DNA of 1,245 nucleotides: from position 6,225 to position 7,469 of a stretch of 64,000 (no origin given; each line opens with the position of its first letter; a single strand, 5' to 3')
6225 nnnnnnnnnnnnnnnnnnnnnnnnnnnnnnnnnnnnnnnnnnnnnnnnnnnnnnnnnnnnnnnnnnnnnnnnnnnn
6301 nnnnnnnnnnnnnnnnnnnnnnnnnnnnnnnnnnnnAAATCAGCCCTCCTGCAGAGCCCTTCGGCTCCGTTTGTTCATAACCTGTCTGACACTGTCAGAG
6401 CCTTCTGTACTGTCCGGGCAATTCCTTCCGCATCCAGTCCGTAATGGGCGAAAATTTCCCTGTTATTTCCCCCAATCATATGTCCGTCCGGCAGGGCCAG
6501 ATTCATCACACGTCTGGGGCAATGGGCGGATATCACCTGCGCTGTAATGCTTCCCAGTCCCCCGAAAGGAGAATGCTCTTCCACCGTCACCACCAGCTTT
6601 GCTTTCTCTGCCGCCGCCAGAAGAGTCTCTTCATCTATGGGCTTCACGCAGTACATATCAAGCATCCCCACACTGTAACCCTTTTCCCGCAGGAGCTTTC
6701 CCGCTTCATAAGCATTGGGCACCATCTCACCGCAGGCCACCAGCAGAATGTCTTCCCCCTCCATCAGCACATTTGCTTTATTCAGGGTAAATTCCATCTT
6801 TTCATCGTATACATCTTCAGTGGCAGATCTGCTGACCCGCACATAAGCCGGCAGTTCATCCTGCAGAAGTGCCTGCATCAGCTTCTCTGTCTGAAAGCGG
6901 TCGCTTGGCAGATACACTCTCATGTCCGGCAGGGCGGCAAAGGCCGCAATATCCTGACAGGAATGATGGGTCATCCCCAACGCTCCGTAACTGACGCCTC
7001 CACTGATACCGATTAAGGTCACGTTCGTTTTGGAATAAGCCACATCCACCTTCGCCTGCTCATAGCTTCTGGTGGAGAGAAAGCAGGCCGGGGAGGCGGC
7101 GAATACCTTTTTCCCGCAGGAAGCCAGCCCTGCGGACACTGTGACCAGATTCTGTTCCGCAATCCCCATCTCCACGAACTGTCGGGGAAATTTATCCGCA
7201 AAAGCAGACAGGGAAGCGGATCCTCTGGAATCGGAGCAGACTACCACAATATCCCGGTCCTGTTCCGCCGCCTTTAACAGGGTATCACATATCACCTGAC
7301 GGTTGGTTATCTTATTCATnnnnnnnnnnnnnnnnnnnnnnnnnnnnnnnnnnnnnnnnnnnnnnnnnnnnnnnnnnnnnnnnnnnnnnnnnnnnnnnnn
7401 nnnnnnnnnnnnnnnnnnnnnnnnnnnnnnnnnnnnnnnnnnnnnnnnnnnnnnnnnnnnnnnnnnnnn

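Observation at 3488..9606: Complete-looking D-apiose release and catabolism operon in a Lachnospiraceae-type genome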

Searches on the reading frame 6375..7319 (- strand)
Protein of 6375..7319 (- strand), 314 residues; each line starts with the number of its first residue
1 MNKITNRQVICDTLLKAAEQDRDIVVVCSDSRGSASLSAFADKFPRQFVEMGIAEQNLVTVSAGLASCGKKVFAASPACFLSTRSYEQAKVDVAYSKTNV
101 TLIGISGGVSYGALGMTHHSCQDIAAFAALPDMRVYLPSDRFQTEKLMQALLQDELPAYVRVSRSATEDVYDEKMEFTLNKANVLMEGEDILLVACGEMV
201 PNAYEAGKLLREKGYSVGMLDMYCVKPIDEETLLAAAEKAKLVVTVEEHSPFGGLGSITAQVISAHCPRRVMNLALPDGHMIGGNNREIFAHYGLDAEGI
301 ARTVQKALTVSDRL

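Call 3: search_protein_families(library=pfam, proteins=[window:6375-7319:-])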
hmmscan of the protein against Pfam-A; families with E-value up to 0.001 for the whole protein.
window:6375-7319:- (314 aa): 3 families
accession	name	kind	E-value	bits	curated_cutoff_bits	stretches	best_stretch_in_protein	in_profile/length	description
PF02779.29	Transket_pyr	-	6.2e-31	107.8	27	1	3-167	2-172/174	Transketolase, pyrimidine binding domain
PF02780.25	Transketolase_C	-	4.1e-28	98.2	25.9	1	181-300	2-124/124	Transketolase, C-terminal domain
PF17147.9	PFOR_II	-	2.2e-08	34.8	27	1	190-273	2-87/102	Pyruvate:ferredoxin oxidoreductase core domain II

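Call 4: search_protein_families(library=ncbifam, proteins=[window:6375-7319:-])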
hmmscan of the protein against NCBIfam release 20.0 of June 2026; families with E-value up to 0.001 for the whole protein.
window:6375-7319:- (314 aa): 15 families
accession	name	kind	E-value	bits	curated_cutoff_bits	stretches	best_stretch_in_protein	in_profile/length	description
NF004559.0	PRK05899.2-5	equivalog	7.9e-66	222.6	488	1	2-308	316-624/627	transketolase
TIGR00204.1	dxs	equivalog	4.3e-49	167.6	465.95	1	6-308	312-615/616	1-deoxy-D-xylulose-5-phosphate synthase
NF003933.0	PRK05444.2-2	equivalog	4.4e-45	154.3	395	1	10-307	299-604/606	1-deoxy-D-xylulose-5-phosphate synthase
NF004556.0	PRK05899.2-2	equivalog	1e-39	136.4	575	1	6-308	324-638/639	transketolase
NF008968.0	PRK12315.1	subfamily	1.7e-35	122.3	510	1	5-307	280-580/582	1-deoxy-D-xylulose-5-phosphate synthase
NF006667.0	PRK09212.1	subfamily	5.8e-20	71.4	321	1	1-265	1-278/327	pyruvate dehydrogenase complex E1 component subunit beta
NF008854.0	PRK11892.1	equivalog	2.6e-14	52.8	454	1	117-264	265-416/464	pyruvate dehydrogenase complex E1 component subunit beta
TIGR00232.1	tktlase_bact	equivalog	4.1e-14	51.9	682.25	1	41-230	391-582/654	transketolase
NF004558.0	PRK05899.2-4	equivalog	2.6e-08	32.8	788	1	38-251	383-601/651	transketolase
NF006412.0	PRK08659.1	equivalog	1.3e-06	27.9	411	1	181-281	267-363/378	2-oxoacid:acceptor oxidoreductase subunit alpha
NF040682.1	PorA_Arch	equivalog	2.4e-06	26.7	550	1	184-272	256-344/387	pyruvate synthase subunit PorA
NF007201.0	PRK09622.1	equivalog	7.2e-06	25.1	590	1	176-266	251-345/405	2-oxoacid:ferredoxin oxidoreductase subunit alpha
NF006233.0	PRK08367.1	equivalog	2.7e-05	23.2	625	1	185-265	258-338/394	pyruvate ferredoxin oxidoreductase subunit alpha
NF005507.0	PRK07119.1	subfamily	0.00017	20.5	399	0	171-248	229-306/352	3-methyl-2-oxobutanoate dehydrogenase subunit VorB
NF006232.0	PRK08366.1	equivalog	0.0006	18.5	646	1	186-256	261-331/394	2-ketoisovalerate ferredoxin oxidoreductase subunit alpha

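Call 52: search_solved_structures(query=window:6375-7319:-, max_evalue=1e-10, show_alignments=2)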
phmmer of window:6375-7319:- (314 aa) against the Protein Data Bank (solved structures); distinct sequences matched with E-value up to 1e-10: 25.
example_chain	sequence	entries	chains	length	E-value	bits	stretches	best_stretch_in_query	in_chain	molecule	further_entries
6yaj_AAA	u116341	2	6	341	1.8e-60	207.9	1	3-310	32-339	C-terminal chain of split transketolase from Carboxydothermus hydrogenoformans | C-terminal component of the split chain transketolase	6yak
6rjb_A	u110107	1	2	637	4e-36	128.1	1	3-309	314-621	Transketolase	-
6ha3_A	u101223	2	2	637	7.4e-36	127.2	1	3-309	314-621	Transketolase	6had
4kxu_A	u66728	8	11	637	7.4e-36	127.2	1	3-309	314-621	Transketolase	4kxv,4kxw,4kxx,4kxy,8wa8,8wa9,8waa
3ooy_A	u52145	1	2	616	2.1e-35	125.7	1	3-305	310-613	Transketolase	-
3mos_A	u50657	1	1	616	2.9e-35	125.2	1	3-304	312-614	Transketolase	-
2o1s_A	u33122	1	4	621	1.9e-34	122.6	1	9-305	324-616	1-deoxy-D-xylulose-5-phosphate synthase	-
8a8y_A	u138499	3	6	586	9.5e-33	117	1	9-305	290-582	1-deoxy-D-xylulose-5-phosphate synthase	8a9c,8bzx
9hn8_A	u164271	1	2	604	3.4e-30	108.6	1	10-304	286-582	1-deoxy-D-xylulose-5-phosphate synthase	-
8ogh_A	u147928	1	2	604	6.7e-30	107.6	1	10-304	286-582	1-deoxy-D-xylulose-5-phosphate synthase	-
7a9h_AAA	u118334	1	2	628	7.4e-30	107.5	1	10-304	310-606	1-deoxy-D-xylulose-5-phosphate synthase,1-deoxy-D-xylulose-5-phosphate synthase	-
7a9g_AAA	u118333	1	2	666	8.6e-30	107.3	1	10-304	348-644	1-deoxy-D-xylulose-5-phosphate synthase,1-deoxy-D-xylulose-5-phosphate synthase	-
7bzx_B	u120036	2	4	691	1.2e-29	106.8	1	10-303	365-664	1-deoxy-D-xylulose-5-phosphate synthase, chloroplastic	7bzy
8a29_A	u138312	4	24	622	4.6e-29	104.9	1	15-308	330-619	1-deoxy-D-xylulose-5-phosphate synthase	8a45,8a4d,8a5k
6xxg_AAA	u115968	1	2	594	2.8e-26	95.7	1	18-306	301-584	1-deoxy-D-xylulose-5-phosphate synthase,1-deoxy-D-xylulose-5-phosphate synthase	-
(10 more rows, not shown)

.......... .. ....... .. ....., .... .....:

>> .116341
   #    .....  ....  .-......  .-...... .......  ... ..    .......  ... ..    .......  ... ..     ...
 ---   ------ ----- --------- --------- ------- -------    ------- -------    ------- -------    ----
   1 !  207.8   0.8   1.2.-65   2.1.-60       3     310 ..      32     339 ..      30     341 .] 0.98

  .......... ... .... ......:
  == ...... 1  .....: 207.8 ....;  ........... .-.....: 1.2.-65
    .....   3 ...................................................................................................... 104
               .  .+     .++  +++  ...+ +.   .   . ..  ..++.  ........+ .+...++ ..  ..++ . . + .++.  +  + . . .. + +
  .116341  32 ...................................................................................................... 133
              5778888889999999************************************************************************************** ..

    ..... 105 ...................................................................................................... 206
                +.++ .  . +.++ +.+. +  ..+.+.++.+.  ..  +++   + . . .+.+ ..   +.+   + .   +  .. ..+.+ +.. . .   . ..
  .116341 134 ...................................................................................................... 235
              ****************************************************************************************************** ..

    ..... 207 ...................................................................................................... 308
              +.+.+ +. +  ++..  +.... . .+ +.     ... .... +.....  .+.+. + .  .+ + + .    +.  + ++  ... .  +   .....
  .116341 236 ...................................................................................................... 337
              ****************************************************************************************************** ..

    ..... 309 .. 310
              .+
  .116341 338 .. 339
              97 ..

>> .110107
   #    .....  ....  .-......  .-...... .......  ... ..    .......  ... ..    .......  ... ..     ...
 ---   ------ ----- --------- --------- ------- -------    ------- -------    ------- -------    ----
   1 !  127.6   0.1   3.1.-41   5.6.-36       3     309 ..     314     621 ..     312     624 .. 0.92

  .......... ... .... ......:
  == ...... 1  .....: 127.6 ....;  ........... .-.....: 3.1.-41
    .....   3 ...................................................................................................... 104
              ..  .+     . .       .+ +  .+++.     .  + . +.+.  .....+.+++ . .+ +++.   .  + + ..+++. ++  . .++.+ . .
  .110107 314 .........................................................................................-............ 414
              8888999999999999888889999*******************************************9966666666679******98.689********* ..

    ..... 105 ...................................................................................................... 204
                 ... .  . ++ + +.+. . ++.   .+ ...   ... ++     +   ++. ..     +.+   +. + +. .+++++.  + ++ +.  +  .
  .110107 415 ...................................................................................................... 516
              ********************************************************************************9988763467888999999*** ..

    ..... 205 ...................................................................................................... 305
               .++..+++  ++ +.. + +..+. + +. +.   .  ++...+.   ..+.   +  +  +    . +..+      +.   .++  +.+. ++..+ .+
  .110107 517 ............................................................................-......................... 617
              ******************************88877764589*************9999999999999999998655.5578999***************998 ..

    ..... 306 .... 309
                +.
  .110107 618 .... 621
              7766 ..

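Call 93: search_dna_similar(query=window:6375-7319:-, collection=plasmids, mode=protein, max_rows=60, max_evalue=1e-30, rows=spread)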
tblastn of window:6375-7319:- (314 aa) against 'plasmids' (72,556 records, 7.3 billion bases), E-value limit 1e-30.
Records with a match: 202; places in all: 211; records where one place covers at least 80% of the query: 199.
Best place of each record, by identity: 60-80% 1; <60% 201.
By first word of the organism name: Rhizobium 43; Agrobacterium 30; Sinorhizobium 22; Bradyrhizobium 15; Shinella 10; Ensifer 9; Streptomyces 6; Pantoea 5; Pararhizobium 4; Klebsiella 4; and 43 more.
By predicted mobility (MOB-suite, as given by PLSDB): non-mobilizable 129; conjugative 50; mobilizable 23.
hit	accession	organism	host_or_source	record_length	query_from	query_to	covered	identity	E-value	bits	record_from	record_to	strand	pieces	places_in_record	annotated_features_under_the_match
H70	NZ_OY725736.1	Monoglobus pectinilyticus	-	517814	3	308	97%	60.3%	7e-118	380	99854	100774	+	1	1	transketolase C-terminal domain-containing protein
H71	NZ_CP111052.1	Chondrinema litorale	Seaweed,red alga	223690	4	308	97%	42.8%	3e-66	231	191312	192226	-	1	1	transketolase C-terminal domain-containing protein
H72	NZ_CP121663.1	Rhizobium sp. CB3090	Gliricidia sp.,cell culture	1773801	7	308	96%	40.1%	1e-58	210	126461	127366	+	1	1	record has no annotation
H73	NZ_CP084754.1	Roseateles sp. XES5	Xenopus laevis,bacterial culture,swab ...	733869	7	302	94%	40.5%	3e-53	194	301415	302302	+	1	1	transketolase family protein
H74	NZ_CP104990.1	Rhizobium sp. CC-CFT758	cell culture,agricultural soil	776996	7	308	96%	39.7%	4e-56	202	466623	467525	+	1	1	transketolase C-terminal domain-containing protein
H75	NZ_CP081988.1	Shinella oryzae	cell culture,rhizosphere soil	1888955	1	302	96%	39.2%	2e-55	201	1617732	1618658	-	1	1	none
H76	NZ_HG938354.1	Neorhizobium galegae bv. orientalis str. HAMBI 540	Galega orientalis root nodule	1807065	7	305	95%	39.5%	2e-57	206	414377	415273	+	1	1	record has no annotation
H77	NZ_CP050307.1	Rhizobium lusitanum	Oxytropis pumilio,cell culture,root ...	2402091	7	301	94%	40.0%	8e-57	204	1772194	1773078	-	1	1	none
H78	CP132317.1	Shinella sumterensis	Homo sapiens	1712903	1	302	96%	38.8%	4e-55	199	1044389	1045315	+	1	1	transketolase family protein | transketolase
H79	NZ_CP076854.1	Rhizobium sp. WYJ-E13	Curcuma wenyujin Y.H. Chen et C. ...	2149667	7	295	92%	40.5%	2e-56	203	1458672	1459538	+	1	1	none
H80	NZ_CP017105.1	Rhizobium gallicum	Phaseolus vulgaris,Whole ...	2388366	7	305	95%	39.1%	3e-56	203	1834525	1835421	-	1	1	none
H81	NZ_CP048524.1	Agrobacterium tumefaciens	walnut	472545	20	294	88%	42.2%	5e-55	199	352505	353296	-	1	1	transketolase family protein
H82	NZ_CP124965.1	Agrobacterium tumefaciens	lilac,cell culture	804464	20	294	88%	42.2%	9e-55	199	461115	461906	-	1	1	transketolase family protein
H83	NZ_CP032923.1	Agrobacterium tumefaciens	Euonymus sp.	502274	20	294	88%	42.2%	2e-54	197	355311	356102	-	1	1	transketolase family protein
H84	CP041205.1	Rhizobium sp. NIBRBAC000502774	Genome assembly,Coal mine soil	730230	20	294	88%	42.2%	2e-54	197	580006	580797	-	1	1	transketolase family protein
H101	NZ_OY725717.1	Collinsella aerofaciens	-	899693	1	308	98%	35.0%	4e-43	165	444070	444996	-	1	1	transketolase family protein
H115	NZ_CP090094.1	Rhizobium leguminosarum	Galega,Cell culture,Plant nodule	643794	1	308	98%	31.2%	1e-36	146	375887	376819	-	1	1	transketolase C-terminal domain-containing protein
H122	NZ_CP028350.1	Pantoea vagans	Homo sapiens,blood sample,blood,blood ...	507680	14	308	94%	31.6%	2e-31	131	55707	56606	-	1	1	transketolase family protein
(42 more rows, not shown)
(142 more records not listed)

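Call 94: get_annotated_region(hit=H101, flank=5000)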
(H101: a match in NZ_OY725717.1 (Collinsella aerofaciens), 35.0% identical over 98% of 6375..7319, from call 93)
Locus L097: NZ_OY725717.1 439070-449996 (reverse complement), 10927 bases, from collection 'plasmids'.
description: Collinsella aerofaciens strain Collinsella aerofaciens TSDC17.2-1.1 plasmid 6, complete sequence
organism: Collinsella aerofaciens (NCBI taxid 74426)
taxonomy: Bacteria; Actinomycetota; Coriobacteriia; Coriobacteriales; Coriobacteriaceae; Collinsella; Collinsella aerofaciens
host: -; source: -; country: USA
typing (MOB-suite, as given by PLSDB): non-mobilizable
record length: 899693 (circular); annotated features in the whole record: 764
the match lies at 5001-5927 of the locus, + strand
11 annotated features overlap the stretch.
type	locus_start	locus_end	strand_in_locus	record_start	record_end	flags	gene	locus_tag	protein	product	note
CDS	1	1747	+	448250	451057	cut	secA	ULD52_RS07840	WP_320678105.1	preprotein translocase subunit SecA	GO:0006886 - intracellular protein transport [Evidence IEA]; GO:0017038 - protein import [Evidence IEA]; GO:0006605 - ...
CDS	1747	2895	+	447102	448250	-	prfB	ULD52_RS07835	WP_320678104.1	peptide chain release factor 2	-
CDS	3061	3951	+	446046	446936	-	-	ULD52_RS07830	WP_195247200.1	YitT family protein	-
CDS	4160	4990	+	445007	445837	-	-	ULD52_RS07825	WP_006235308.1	transketolase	-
CDS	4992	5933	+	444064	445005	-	-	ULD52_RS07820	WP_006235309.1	transketolase family protein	-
CDS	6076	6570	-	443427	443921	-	-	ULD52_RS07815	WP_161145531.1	hypothetical protein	-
CDS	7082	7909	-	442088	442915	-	-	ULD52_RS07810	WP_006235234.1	ATP-binding protein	-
CDS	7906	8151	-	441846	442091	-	-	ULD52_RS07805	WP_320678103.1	hypothetical protein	-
CDS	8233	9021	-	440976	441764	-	istB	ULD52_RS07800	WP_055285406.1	IS21-like element helper ATPase IstB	-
CDS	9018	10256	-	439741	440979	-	istA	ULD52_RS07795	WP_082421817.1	IS21 family transposase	-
CDS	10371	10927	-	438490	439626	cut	istA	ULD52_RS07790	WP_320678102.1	IS21 family transposase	-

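Call 95: get_annotated_region(hit=H115, flank=5000)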
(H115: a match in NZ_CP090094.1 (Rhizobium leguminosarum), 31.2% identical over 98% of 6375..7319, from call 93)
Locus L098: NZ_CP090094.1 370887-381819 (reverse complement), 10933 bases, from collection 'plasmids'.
description: Rhizobium leguminosarum strain Gr 12/7 plasmid pRLgr12_3, complete sequence
organism: Rhizobium leguminosarum (NCBI taxid 384)
taxonomy: Bacteria; Pseudomonadota; Alphaproteobacteria; Hyphomicrobiales; Rhizobiaceae; Rhizobium; Rhizobium leguminosarum
host: -; source: Galega,Cell culture,Plant nodule; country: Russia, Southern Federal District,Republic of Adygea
typing (MOB-suite, as given by PLSDB): mobilizable; replicon rep_cluster_841; relaxase MOBQ
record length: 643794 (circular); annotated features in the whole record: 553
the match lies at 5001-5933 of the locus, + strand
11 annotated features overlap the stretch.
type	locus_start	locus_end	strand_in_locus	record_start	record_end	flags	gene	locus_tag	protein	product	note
CDS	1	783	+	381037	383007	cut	fhuB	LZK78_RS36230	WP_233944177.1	Fe(3+)-hydroxamate ABC transporter permease FhuB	-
CDS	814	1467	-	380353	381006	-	-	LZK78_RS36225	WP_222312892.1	hypothetical protein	-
CDS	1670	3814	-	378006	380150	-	-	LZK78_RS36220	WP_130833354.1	TonB-dependent siderophore receptor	GO:0015891 - siderophore transport [Evidence IEA]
CDS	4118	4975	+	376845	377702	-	-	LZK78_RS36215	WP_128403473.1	transketolase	-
CDS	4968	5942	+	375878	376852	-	-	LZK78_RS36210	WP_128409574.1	transketolase C-terminal domain-containing protein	-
CDS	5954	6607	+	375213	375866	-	-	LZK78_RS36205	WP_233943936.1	acyl-ACP--UDP-N- acetylglucosamine O-acyltransferase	-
CDS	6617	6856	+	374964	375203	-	-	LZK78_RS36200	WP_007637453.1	hypothetical protein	-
CDS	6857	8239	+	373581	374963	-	-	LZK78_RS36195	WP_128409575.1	AMP-binding protein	-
CDS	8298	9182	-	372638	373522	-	-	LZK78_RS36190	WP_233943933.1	glycosyltransferase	-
CDS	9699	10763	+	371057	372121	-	-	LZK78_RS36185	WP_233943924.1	long-chain fatty acid--CoA ligase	-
CDS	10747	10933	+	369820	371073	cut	-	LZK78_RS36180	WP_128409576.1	acyl-CoA reductase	GO:0008218 - bioluminescence [Evidence IEA]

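Call 96: get_annotated_region(hit=H122, flank=5000)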
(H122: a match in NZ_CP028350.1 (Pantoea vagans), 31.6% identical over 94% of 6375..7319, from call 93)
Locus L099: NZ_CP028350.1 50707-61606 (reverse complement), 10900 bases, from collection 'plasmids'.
description: Pantoea vagans strain PV989 plasmid pPV989-508, complete sequence
organism: Pantoea vagans (NCBI taxid 470934)
taxonomy: Bacteria; Pseudomonadota; Gammaproteobacteria; Enterobacterales; Erwiniaceae; Pantoea; Pantoea vagans
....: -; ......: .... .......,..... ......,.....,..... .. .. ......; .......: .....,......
typing (MOB-suite, as given by PLSDB): non-mobilizable; replicon rep_cluster_1232
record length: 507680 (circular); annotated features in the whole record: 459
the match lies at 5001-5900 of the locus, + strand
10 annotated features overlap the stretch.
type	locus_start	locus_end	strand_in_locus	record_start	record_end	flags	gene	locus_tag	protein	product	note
CDS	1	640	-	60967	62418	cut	-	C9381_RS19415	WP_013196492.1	sugar porter family MFS transporter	GO:0008643 - carbohydrate transport [Evidence IEA]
CDS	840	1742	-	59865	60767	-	-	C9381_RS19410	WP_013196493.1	LysR substrate-binding domain-containing protein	-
CDS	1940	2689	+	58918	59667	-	-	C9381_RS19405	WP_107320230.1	SDR family NAD(P)-dependent oxidoreductase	-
CDS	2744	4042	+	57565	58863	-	-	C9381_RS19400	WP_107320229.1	MFS transporter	GO:0055085 - transmembrane transport [Evidence IEA]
CDS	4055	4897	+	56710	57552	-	-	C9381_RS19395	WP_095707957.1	transketolase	-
CDS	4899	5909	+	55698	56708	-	-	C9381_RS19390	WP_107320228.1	transketolase family protein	-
CDS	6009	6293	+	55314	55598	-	-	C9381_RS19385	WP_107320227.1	hypothetical protein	-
CDS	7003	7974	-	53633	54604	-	-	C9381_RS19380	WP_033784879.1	ParB family protein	-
CDS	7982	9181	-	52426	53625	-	-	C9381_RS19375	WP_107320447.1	AAA family ATPase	-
CDS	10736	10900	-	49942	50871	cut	-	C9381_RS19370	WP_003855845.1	RepB family plasmid replication initiator protein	GO:0006270 - DNA replication initiation [Evidence IEA]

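Call 97: get_annotated_region(hit=H81, flank=5000)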
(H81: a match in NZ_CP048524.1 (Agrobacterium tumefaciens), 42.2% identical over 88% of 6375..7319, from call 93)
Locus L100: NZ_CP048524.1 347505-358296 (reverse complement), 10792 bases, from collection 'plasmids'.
description: Agrobacterium tumefaciens strain Sta004 plasmid pAt2, complete sequence
organism: Agrobacterium tumefaciens (NCBI taxid 358)
taxonomy: Bacteria; Pseudomonadota; Alphaproteobacteria; Hyphomicrobiales; Rhizobiaceae; Agrobacterium; Agrobacterium tumefaciens
host: -; source: walnut; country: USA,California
typing (MOB-suite, as given by PLSDB): conjugative; relaxase MOBQ; mating-pair formation MPF_T
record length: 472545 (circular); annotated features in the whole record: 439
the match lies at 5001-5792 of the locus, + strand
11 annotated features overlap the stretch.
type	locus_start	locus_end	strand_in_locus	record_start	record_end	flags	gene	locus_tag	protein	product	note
CDS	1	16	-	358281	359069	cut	-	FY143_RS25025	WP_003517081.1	SDR family oxidoreductase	-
CDS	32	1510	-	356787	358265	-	-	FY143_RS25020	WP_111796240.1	sugar ABC transporter ATP-binding protein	-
CDS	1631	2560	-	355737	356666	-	-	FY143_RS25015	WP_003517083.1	sugar ABC transporter substrate-binding protein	-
CDS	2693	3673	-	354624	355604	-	-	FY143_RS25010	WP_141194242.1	ABC transporter permease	GO:0008643 - carbohydrate transport [Evidence IEA]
CDS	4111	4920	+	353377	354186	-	-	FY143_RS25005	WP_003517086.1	transketolase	-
CDS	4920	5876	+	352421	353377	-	-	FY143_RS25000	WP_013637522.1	transketolase family protein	-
CDS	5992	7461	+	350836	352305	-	-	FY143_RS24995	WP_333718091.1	FGGY-family carbohydrate kinase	GO:0016310 - phosphorylation [Evidence IEA]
CDS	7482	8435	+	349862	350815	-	-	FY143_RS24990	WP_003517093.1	sugar-binding transcriptional regulator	-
CDS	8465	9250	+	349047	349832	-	-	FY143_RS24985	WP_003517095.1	SDR family oxidoreductase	-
CDS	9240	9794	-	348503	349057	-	-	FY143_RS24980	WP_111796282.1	peroxiredoxin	-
CDS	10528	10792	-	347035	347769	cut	-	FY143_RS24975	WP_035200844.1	LuxR family transcriptional regulator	-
